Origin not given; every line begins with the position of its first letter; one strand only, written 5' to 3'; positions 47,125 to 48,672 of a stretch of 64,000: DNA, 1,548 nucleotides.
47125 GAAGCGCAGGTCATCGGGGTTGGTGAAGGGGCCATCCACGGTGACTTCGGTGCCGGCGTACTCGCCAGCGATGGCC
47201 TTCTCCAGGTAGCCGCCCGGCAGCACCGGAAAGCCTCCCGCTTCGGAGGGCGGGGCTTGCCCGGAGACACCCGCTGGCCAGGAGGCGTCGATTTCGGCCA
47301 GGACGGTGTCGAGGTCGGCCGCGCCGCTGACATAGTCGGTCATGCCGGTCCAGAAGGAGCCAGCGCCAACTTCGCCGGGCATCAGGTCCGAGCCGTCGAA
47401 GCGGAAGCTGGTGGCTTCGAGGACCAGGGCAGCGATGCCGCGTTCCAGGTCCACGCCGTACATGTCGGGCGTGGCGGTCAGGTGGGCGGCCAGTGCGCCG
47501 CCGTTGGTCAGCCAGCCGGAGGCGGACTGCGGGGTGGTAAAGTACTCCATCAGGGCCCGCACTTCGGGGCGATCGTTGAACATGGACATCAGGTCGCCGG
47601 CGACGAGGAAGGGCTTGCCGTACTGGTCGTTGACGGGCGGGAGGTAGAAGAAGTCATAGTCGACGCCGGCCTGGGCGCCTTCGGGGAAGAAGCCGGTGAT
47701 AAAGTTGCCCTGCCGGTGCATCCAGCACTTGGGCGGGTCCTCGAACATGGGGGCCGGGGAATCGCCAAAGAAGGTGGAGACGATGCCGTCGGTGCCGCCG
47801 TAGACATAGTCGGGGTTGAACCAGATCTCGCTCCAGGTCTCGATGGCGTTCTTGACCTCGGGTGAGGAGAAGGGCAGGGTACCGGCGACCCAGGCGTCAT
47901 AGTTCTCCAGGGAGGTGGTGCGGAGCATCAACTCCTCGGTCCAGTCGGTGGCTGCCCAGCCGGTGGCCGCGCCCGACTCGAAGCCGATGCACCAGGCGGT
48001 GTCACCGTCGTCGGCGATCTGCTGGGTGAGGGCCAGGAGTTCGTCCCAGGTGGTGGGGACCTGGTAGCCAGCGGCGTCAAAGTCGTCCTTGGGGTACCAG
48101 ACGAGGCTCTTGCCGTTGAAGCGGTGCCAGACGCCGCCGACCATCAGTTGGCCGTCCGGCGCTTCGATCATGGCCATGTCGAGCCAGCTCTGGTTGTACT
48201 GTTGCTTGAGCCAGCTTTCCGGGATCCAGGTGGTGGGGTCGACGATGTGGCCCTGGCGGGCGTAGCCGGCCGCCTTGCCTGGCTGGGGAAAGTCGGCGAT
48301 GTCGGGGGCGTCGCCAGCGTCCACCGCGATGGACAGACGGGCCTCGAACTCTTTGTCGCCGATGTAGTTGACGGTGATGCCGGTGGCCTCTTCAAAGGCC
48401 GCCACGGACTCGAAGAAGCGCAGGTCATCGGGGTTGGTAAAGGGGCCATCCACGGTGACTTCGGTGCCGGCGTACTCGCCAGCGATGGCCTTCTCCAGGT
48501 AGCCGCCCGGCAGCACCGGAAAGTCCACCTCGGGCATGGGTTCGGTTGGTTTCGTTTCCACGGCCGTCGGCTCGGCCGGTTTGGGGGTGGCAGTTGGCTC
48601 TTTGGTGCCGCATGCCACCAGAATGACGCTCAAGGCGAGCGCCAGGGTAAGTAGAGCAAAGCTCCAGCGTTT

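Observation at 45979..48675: Substrate-binding lipoprotein gene carries two near-identical 1248-bp modules joined in frame by a unique 42-bp linker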

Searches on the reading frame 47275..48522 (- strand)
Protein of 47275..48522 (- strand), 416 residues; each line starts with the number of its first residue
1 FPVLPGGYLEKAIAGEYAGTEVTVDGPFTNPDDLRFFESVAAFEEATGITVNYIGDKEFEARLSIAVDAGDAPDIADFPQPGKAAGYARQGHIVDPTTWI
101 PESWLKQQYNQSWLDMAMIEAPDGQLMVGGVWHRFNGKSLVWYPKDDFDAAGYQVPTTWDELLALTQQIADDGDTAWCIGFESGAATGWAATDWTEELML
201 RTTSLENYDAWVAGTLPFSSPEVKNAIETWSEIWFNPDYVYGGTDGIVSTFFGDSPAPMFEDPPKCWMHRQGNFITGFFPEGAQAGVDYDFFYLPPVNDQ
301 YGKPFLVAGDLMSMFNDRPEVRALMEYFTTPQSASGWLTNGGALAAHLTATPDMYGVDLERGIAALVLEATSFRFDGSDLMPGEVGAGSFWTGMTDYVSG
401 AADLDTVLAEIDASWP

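Call 15: search_solved_structures(query=window:47275-48522:-, max_evalue=0.01)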
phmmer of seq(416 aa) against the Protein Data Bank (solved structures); distinct sequences matched with E-value up to 0.01: 15.
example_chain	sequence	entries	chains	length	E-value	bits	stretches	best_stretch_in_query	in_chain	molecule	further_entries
3oo9_A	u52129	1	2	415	2.9e-09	39.4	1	135-309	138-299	ABC transporter binding protein AcbH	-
3ooa_A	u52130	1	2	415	3.7e-09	39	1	135-309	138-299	ABC transporter binding protein AcbH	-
3oo6_A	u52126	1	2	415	4.7e-09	38.7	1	135-309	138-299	ABC transporter binding protein AcbH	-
3oo8_A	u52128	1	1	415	6.8e-09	38.2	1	135-309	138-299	ABC transporter binding protein AcbH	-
3oo7_A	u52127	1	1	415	7.6e-09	38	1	135-309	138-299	ABC transporter binding protein AcbH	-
3zkk_A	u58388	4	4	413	6.4e-07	31.7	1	36-213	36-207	XOS BINDING PROTEIN | PUTATIVE SUGAR TRANSPORTER SOLUTE-BINDING PROTEIN | SUGAR TRANSPORTER SOLUTE-BINDING PROTEIN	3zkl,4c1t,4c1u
9lff_A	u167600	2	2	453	2.3e-06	29.8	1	117-183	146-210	SN-glycerol-3-phophate ABC transporter, periplasmic SN-glycerol-3-phosphate-binding protei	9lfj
3vxb_A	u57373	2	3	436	6.7e-05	25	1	35-284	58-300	Putative sugar-binding lipoprotein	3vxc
7ehp_A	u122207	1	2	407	8e-05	24.7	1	58-233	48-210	chitin oligosaccahride binding protein NagB1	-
2hfb_A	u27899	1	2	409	0.00053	22.1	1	62-180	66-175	Sugar ABC transporter, sugar-binding protein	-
6pql_A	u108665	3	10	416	0.00055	22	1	62-189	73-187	ABC transporter sugar-binding protein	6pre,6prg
2hq0_A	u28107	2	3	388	0.00056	22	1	63-190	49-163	Sugar ABC transporter, sugar-binding protein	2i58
2heu_A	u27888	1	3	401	0.00057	21.9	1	63-189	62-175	Sugar ABC transporter, sugar-binding protein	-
7v09_A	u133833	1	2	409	0.0074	18.3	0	139-237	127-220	Multiple sugar transport system periplasmic sugar-binding protein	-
7eho_A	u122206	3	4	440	0.0082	18.1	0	60-229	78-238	Chitin oligosaccharide binding protein NagB2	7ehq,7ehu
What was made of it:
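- Tried and rejected: Sequence search of solved structures gave only distant sugar SBPs (call 15).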

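Call 22: search_protein_representatives(protein=window:47275-48522:-)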
Query: 416 residues. Proteins with E-value up to 0.001 (for the whole library): 3822; up to 1e-10: 2267; up to 1e-30: 860. The best 150 are listed.
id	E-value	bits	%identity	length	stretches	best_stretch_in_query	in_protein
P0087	0.0e+00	1070.9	58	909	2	10-416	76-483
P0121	1.1e-244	828.5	49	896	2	6-416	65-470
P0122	3.2e-175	599.6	63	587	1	4-416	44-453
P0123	5.6e-167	572.4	64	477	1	1-416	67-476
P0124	1.5e-165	567.7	61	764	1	3-416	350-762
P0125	1.6e-162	557.8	60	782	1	3-416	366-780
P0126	1.2e-157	541.7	60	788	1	7-416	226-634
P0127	3.6e-149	513.7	54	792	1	5-416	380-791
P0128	3.2e-138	477.6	55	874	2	6-416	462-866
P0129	1.7e-137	475.3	51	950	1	7-416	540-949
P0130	2.9e-135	467.9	40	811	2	15-416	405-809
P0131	8.0e-133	459.8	51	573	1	5-415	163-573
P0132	4.5e-131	454.1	52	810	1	8-415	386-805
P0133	1.0e-128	446.3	51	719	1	9-416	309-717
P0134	5.2e-127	440.7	50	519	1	9-415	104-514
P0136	9.8e-122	423.3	51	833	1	17-416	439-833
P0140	5.8e-119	414.2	50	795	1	9-416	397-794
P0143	1.4e-108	379.9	45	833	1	5-416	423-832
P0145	1.2e-107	376.8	49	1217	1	18-416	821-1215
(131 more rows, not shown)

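Call 40: search_protein_families(library=pfam, proteins=[P0124, P0125, P0127, P0129, P0132, P0136, P0140, P0143, P0145, P0130], max_evalue=0.01)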
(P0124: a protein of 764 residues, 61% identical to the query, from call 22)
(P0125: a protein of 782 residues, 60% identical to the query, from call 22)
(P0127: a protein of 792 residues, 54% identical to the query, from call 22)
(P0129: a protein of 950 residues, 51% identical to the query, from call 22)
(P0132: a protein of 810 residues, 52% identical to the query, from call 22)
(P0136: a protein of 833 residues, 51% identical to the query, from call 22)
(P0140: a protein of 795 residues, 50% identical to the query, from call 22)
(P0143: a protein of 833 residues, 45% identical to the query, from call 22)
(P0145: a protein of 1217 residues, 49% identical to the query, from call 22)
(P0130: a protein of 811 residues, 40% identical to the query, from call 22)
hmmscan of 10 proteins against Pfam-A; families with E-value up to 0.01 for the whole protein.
P0124 (764 aa): 5 families
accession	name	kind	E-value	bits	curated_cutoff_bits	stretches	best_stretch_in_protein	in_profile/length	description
PF13676.11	TIR_2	-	9.9e-27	94.3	28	1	97-215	1-120/122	TIR domain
PF19960.5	EAD7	-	8e-21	74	32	1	7-69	1-61/62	Effector-associated domain 7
PF01547.30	SBP_bac_1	-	4.4e-20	73.3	26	1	383-679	10-304/307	Bacterial extracellular solute-binding protein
PF13416.11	SBP_bac_8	-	5.6e-11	43.2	27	1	386-686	2-254/279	Bacterial extracellular solute-binding protein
PF01582.25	TIR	-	1.7e-06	28.4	21.3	1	97-177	4-86/179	TIR domain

P0125 (782 aa): 7 families
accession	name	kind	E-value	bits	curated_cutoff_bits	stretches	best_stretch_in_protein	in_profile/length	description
PF00069.31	Pkinase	-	9.5e-57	192.8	31.7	1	12-265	1-253/263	Protein kinase domain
PF07714.23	PK_Tyr_Ser-Thr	-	1.8e-38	132.8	23.1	1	14-264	3-249/258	Protein tyrosine and serine/threonine kinase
PF01547.30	SBP_bac_1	-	2.7e-16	60.9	26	1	399-689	10-294/307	Bacterial extracellular solute-binding protein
PF13416.11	SBP_bac_8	-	3e-13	50.7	27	1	403-715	3-266/279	Bacterial extracellular solute-binding protein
PF01636.29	APH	-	2.6e-06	27.8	23.2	0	37-109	22-97/239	Phosphotransferase enzyme family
PF03109.22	ABC1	-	3e-06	27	22.9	1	55-170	115-224/244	ABC1 atypical kinase-like domain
PF17667.7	Pkinase_fungal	-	0.0012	18.1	24.1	1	130-197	304-371/387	Fungal protein kinase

P0127 (792 aa): 6 families
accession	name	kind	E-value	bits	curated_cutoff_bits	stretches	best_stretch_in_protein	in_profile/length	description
PF00069.31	Pkinase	-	2.7e-48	165.1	31.7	1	2-236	13-254/263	Protein kinase domain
PF07714.23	PK_Tyr_Ser-Thr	-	1.9e-31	109.8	23.1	1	12-233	27-249/258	Protein tyrosine and serine/threonine kinase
PF01547.30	SBP_bac_1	-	7.6e-10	39.7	26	1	408-708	7-305/307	Bacterial extracellular solute-binding protein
PF01636.29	APH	-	2.7e-05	24.5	23.2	1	86-136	150-199/239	Phosphotransferase enzyme family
PF06293.20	Kdo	-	0.0097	15.8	21.3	0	84-124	115-155/207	Lipopolysaccharide kinase (Kdo/WaaP) family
PF03109.22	ABC1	-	0.0098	15.5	22.9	0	29-138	114-218/244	ABC1 atypical kinase-like domain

P0129 (950 aa): 4 families
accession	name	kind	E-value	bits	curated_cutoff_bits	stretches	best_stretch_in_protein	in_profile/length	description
PF01547.30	SBP_bac_1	-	7.5e-18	66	26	1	571-863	12-299/307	Bacterial extracellular solute-binding protein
PF00924.24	MS_channel_2nd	-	1.3e-16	60.9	20.2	1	162-229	1-68/68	Mechanosensitive ion channel, beta-domain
PF00027.35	cNMP_binding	-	5.9e-15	55.4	27.5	1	373-457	4-88/89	Cyclic nucleotide-binding domain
PF21082.3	MS_channel_3rd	-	2.5e-06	28.2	21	1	238-319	3-88/88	Mechanosensitive ion channel MscS, C-terminal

P0132 (810 aa): 1 family
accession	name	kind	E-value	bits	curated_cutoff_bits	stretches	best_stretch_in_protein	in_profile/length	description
PF13416.11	SBP_bac_8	-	6e-09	36.5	27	1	418-741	3-266/279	Bacterial extracellular solute-binding protein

P0136 (833 aa): 7 families
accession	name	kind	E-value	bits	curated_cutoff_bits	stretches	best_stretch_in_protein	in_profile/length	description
PF00069.31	Pkinase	-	1.3e-45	156.3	31.7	1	12-258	1-253/263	Protein kinase domain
PF07714.23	PK_Tyr_Ser-Thr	-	1.2e-31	110.4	23.1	1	13-256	2-248/258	Protein tyrosine and serine/threonine kinase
PF01547.30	SBP_bac_1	-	1.2e-16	62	26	1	454-749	4-303/307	Bacterial extracellular solute-binding protein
PF13416.11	SBP_bac_8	-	8e-11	42.7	27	1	461-769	2-266/279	Bacterial extracellular solute-binding protein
PF01636.29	APH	-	0.00011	22.4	23.2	0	125-157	165-199/239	Phosphotransferase enzyme family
PF03109.22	ABC1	-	0.0021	17.7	22.9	0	85-158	143-217/244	ABC1 atypical kinase-like domain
PF06293.20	Kdo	-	0.0022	17.9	21.3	1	57-143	58-152/207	Lipopolysaccharide kinase (Kdo/WaaP) family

P0140 (795 aa): 9 families
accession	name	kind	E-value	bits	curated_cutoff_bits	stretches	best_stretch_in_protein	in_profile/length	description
PF00069.31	Pkinase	-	1.1e-48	166.4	31.7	1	9-256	1-253/263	Protein kinase domain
PF07714.23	PK_Tyr_Ser-Thr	-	6.5e-34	117.8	23.1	1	11-255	3-249/258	Protein tyrosine and serine/threonine kinase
PF01547.30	SBP_bac_1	-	2.7e-20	74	26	1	427-708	17-301/307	Bacterial extracellular solute-binding protein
PF13416.11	SBP_bac_8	-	6.7e-12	46.2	27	1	425-738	4-275/279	Bacterial extracellular solute-binding protein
PF01636.29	APH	-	1.1e-05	25.8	23.2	1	105-150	147-194/239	Phosphotransferase enzyme family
PF03109.22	ABC1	-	3.7e-05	23.4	22.9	1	63-159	129-220/244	ABC1 atypical kinase-like domain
PF14531.12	Kinase-like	-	0.00016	21.5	25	1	114-215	156-258/289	Kinase-like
PF19974.5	TCAD9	-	0.0057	16.3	40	1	120-150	293-321/429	Ternary complex associated domain 9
PF06293.20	Kdo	-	0.006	16.5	21.3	0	42-147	46-163/207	Lipopolysaccharide kinase (Kdo/WaaP) family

P0143 (833 aa): 7 families
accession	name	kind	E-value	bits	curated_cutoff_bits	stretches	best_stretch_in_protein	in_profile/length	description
PF00069.31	Pkinase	-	5.9e-57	193.5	31.7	1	11-258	1-253/263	Protein kinase domain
PF07714.23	PK_Tyr_Ser-Thr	-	8.4e-40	137.1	23.1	1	13-257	3-249/258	Protein tyrosine and serine/threonine kinase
PF01547.30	SBP_bac_1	-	1.5e-16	61.7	26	1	449-745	9-302/307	Bacterial extracellular solute-binding protein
PF13416.11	SBP_bac_8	-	3.1e-11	44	27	1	456-757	5-258/279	Bacterial extracellular solute-binding protein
PF01636.29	APH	-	4.3e-05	23.8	23.2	0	17-127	5-110/239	Phosphotransferase enzyme family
PF03109.22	ABC1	-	4.7e-05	23.1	22.9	1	82-163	141-222/244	ABC1 atypical kinase-like domain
PF14531.12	Kinase-like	-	0.00079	19.2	25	1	111-256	148-289/289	Kinase-like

P0145 (1217 aa): 4 families
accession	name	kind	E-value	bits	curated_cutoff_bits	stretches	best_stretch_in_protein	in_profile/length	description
PF01547.30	SBP_bac_1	-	1.9e-22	81.1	26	1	838-1133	6-305/307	Bacterial extracellular solute-binding protein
PF13531.11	SBP_bac_11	-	0.0049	17.1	25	0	831-905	4-71/227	Bacterial extracellular solute-binding protein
PF13174.12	TPR_6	-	0.0092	17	26.3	0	600-627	1-28/33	Tetratricopeptide repeat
PF13432.12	TPR_16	-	0.0093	16.8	32.7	0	560-625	2-57/65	Tetratricopeptide repeat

P0130 (811 aa): 3 families
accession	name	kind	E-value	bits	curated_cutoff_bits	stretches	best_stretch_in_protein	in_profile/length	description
PF01547.30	SBP_bac_1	-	2.7e-33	116.7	26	2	435-719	14-306/307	Bacterial extracellular solute-binding protein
PF13531.11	SBP_bac_11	-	2e-07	31.4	25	0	14-84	11-78/227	Bacterial extracellular solute-binding protein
PF24035.1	DUF7344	-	0.0089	16.8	27.8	0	331-360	42-71/76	Domain of unknown function (DUF7344)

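Call 62: search_protein_families(library=pfam, proteins=[window:47275-48522:-], max_evalue=1)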
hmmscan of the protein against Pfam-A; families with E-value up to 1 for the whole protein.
window:47275-48522:- (416 aa): 1 family
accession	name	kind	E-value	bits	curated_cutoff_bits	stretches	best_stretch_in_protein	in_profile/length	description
PF01547.30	SBP_bac_1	-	2.8e-16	60.8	26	1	40-333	14-305/307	Bacterial extracellular solute-binding protein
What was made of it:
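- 47275..48522 (-): Module 1 (residues 52-467), a complete SBP_bac_1 sugar-binding module. It corresponds to DNA repeat copy 47276-48523. PF01547 E=2.8e-16, 60.8 bits against a 26-bit cutoff (call 62).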
